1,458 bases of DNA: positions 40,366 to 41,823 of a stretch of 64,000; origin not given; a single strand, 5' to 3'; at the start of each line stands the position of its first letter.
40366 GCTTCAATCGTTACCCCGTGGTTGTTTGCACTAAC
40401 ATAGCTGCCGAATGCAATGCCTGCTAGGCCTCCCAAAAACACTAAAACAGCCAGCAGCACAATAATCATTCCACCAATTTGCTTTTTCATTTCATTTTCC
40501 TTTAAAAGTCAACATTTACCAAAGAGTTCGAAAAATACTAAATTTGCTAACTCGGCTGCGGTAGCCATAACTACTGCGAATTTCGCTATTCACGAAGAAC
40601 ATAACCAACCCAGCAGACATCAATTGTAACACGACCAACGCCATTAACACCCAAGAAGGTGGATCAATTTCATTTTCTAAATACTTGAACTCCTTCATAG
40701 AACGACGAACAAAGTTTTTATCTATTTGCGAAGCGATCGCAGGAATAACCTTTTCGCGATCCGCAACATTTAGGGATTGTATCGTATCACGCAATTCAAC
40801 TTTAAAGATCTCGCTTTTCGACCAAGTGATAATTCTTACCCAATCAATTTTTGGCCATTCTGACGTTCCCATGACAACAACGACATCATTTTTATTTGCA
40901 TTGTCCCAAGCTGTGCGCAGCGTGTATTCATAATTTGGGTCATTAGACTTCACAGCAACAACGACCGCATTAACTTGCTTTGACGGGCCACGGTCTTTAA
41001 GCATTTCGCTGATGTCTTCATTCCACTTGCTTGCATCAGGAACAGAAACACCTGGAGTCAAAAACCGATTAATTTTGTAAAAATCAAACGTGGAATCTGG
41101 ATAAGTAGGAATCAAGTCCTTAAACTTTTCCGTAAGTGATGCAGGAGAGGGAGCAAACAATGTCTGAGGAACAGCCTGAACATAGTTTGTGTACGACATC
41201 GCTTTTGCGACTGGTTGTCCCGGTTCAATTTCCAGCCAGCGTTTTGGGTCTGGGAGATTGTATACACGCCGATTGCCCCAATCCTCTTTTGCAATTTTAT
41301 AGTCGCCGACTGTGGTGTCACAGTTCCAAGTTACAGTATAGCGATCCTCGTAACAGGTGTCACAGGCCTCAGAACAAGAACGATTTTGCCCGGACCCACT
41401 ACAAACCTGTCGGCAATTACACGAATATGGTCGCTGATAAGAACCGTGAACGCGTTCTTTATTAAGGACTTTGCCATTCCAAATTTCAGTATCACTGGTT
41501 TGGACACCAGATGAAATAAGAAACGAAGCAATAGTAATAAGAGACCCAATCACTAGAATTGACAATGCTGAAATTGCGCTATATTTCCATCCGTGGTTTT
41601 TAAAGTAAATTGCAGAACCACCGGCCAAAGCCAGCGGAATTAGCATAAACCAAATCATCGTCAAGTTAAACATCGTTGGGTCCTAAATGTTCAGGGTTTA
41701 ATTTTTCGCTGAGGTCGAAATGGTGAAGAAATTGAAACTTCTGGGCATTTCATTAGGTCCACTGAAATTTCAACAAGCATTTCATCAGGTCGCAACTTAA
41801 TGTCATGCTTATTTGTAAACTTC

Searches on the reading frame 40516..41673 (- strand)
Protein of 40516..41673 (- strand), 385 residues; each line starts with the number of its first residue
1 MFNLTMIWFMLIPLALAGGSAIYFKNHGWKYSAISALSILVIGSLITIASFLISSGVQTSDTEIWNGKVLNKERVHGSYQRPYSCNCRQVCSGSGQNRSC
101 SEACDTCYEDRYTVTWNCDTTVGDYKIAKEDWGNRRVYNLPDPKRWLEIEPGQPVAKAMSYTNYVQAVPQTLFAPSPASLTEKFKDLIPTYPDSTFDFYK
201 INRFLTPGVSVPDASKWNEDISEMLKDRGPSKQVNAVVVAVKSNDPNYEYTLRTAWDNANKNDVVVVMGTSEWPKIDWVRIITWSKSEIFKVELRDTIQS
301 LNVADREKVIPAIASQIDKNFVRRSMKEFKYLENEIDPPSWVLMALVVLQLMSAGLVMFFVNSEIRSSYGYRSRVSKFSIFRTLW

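Call 11: search_protein_families(library=phrogs, proteins=[window:40516-41673:-], max_evalue=0.001)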
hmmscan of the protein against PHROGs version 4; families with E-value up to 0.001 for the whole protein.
window:40516-41673:- (385 aa): 2 families
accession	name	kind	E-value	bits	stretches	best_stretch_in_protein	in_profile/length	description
phrog_2087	-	unknown function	2e-93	314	1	6-364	4-356/360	-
phrog_23737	-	unknown function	5.1e-26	92.3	1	163-354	2-192/212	-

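Call 45: search_protein_families(library=pfam, proteins=[window:40516-41673:-], max_evalue=0.001)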
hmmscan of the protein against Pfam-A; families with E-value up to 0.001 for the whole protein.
window:40516-41673:- (385 aa): 0 families
